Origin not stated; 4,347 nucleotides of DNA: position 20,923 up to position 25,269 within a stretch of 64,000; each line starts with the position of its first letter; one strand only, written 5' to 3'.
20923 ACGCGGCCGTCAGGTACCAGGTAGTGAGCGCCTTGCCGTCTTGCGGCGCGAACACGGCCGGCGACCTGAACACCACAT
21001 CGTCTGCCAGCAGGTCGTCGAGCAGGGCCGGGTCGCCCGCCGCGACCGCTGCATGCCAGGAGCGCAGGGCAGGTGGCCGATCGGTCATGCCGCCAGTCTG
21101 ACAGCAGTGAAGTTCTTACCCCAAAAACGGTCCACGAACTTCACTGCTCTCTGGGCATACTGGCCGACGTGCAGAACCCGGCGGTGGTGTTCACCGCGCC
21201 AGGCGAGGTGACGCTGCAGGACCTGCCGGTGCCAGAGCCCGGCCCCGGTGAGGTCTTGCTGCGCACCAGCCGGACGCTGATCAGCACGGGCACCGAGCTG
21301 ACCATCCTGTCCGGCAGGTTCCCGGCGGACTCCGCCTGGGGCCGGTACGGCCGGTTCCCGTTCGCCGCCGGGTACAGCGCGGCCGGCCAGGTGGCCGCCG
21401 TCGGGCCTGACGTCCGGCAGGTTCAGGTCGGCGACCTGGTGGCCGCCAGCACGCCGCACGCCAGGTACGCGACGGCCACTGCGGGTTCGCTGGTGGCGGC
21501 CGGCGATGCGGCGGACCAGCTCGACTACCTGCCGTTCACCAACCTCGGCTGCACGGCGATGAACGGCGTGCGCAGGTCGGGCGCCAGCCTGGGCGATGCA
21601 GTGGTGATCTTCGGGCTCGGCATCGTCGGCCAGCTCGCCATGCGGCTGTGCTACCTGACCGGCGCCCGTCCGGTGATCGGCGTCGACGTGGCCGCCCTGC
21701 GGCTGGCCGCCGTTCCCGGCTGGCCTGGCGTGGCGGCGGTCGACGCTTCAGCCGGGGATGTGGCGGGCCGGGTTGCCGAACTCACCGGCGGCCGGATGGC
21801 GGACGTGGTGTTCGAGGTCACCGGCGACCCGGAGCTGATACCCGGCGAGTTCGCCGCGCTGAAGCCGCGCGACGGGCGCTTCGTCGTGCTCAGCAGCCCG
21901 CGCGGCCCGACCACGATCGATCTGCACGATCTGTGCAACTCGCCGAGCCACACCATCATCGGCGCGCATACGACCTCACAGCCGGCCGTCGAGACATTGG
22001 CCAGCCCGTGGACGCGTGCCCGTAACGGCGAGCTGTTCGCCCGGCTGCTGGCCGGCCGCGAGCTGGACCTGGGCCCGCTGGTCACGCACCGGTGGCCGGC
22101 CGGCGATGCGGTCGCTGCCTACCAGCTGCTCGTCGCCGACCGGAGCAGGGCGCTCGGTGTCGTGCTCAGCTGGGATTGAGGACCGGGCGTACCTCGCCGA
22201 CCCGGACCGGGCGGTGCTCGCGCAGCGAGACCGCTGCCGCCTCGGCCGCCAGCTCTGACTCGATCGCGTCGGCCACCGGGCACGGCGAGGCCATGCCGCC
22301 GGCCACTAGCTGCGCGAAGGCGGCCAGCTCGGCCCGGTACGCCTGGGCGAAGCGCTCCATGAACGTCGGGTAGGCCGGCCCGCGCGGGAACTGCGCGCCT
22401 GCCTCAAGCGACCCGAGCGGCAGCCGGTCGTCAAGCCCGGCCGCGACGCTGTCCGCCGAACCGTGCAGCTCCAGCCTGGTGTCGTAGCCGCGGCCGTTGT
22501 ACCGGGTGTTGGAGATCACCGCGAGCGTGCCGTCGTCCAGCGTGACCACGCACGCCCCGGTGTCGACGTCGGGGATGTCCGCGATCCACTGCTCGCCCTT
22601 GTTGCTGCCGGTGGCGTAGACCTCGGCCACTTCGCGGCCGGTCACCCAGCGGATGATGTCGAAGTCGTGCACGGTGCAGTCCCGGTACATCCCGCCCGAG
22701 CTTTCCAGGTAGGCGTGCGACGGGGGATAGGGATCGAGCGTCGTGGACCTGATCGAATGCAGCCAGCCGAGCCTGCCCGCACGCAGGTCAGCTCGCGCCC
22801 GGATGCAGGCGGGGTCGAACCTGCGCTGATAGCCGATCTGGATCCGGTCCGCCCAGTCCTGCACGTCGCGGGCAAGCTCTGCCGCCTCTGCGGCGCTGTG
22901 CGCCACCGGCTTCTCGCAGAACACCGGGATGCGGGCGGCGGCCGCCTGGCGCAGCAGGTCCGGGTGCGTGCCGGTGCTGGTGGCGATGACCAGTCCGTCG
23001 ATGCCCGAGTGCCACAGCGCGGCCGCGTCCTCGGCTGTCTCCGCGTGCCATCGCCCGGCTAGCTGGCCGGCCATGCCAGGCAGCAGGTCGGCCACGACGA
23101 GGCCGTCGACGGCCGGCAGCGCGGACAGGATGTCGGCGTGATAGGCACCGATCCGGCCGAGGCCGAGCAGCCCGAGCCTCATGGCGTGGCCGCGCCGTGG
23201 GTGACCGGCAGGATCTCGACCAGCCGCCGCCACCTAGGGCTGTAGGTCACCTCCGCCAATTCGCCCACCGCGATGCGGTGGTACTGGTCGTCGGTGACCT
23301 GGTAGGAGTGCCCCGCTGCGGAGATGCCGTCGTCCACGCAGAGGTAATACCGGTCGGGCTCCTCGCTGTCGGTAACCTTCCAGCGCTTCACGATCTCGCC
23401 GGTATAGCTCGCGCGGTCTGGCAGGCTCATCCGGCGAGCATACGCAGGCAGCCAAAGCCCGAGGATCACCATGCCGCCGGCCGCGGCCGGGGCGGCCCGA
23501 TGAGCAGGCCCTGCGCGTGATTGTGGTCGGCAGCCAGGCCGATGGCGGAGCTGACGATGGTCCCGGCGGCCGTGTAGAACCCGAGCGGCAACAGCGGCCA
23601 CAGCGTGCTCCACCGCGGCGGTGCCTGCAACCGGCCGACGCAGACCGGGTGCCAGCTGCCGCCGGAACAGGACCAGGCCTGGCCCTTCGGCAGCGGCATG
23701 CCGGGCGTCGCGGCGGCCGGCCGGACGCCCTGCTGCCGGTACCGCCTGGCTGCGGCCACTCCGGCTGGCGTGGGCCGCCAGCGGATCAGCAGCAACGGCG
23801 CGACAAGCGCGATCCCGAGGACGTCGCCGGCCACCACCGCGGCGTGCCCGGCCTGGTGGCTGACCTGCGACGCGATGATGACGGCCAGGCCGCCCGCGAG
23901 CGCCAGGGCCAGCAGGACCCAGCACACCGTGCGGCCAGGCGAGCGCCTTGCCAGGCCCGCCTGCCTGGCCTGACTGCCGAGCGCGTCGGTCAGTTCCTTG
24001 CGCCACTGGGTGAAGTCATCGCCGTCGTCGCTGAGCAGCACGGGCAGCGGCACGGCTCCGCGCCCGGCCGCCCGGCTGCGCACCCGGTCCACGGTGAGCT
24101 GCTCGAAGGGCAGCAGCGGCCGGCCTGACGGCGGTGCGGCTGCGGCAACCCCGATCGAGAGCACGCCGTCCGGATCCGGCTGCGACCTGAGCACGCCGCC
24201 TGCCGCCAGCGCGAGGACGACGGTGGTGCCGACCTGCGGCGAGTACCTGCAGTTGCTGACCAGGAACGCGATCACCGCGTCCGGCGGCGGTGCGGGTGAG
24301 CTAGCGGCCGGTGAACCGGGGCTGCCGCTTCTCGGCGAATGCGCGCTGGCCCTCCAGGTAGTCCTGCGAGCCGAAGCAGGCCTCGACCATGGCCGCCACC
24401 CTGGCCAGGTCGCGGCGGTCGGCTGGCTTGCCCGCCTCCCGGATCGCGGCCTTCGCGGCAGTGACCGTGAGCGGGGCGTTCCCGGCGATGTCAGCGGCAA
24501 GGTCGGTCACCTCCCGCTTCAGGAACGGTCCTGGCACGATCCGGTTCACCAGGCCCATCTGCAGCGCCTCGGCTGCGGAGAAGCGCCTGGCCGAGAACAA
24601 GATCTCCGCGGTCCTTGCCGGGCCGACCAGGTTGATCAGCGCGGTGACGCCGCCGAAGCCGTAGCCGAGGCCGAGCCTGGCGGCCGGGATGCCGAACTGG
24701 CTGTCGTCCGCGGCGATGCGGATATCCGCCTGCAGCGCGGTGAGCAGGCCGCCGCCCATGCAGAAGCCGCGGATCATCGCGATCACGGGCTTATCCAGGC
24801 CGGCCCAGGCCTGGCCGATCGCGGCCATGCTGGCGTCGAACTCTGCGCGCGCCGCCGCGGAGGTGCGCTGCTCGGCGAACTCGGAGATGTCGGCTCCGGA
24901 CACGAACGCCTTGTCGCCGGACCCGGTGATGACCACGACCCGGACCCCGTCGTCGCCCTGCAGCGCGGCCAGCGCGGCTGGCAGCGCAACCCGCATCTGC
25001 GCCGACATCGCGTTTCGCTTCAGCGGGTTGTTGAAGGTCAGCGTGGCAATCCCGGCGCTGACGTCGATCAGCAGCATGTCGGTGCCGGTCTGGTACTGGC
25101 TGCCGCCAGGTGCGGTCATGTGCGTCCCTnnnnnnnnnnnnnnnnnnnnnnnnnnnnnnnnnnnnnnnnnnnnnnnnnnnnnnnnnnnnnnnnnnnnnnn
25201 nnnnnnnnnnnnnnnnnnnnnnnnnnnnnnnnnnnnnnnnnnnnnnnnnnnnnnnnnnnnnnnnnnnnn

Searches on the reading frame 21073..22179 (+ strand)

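Call 46: search_protein_families(library=pfam, proteins=[window:21073-22179:+], max_evalue=0.001)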
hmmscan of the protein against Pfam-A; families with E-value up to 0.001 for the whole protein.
window:21073-22179:+ (368 aa): 2 families
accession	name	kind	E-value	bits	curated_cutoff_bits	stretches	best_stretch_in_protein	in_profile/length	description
PF00107.32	ADH_zinc_N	-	2.3e-14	53.9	31.8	1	185-308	2-122/129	Zinc-binding dehydrogenase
PF08240.17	ADH_N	-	2.2e-07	31.5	23.5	1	57-126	1-63/104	Alcohol dehydrogenase GroES-like domain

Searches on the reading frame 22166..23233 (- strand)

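Call 46: search_protein_families(library=pfam, proteins=[window:22166-23233:-], max_evalue=0.001)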
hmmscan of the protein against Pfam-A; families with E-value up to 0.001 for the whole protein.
window:22166-23233:- (355 aa): 4 families
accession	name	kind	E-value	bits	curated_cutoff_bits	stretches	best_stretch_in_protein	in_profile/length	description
PF22725.1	GFO_IDH_MocA_C3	-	7.4e-22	78.1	27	1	145-262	3-122/124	GFO/IDH/MocA C-terminal domain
PF02894.22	GFO_IDH_MocA_C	-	1.5e-14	54.8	22.9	1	150-344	4-217/218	Oxidoreductase family, C-terminal alpha/beta domain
PF01408.29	GFO_IDH_MocA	-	2.1e-14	54.7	24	1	19-133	2-118/120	Oxidoreductase family, NAD-binding Rossmann fold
PF00532.27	Peripla_BP_1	-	0.00013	22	22.2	1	59-136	38-110/281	Periplasmic binding proteins and sugar binding domain of LacI family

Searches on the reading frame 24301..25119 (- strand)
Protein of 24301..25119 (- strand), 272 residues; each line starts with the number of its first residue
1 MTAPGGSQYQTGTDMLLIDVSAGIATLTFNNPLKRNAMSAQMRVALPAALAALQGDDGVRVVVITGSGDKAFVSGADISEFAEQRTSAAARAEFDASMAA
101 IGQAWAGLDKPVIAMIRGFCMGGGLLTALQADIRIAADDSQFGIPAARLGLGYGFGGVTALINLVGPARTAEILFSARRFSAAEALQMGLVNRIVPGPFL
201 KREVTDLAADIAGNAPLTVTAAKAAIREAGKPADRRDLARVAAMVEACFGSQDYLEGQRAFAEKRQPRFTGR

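Call 46: search_protein_families(library=pfam, proteins=[window:24301-25119:-], max_evalue=0.001)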
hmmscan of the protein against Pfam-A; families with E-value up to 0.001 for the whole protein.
window:24301-25119:- (272 aa): 2 families
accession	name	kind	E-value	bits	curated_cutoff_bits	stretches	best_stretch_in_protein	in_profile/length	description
PF00378.25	ECH_1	-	2.5e-57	194.5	27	1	21-271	3-250/251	Enoyl-CoA hydratase/isomerase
PF16113.10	ECH_2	-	8.7e-31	108.1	27.2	1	25-259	2-236/335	Enoyl-CoA hydratase/isomerase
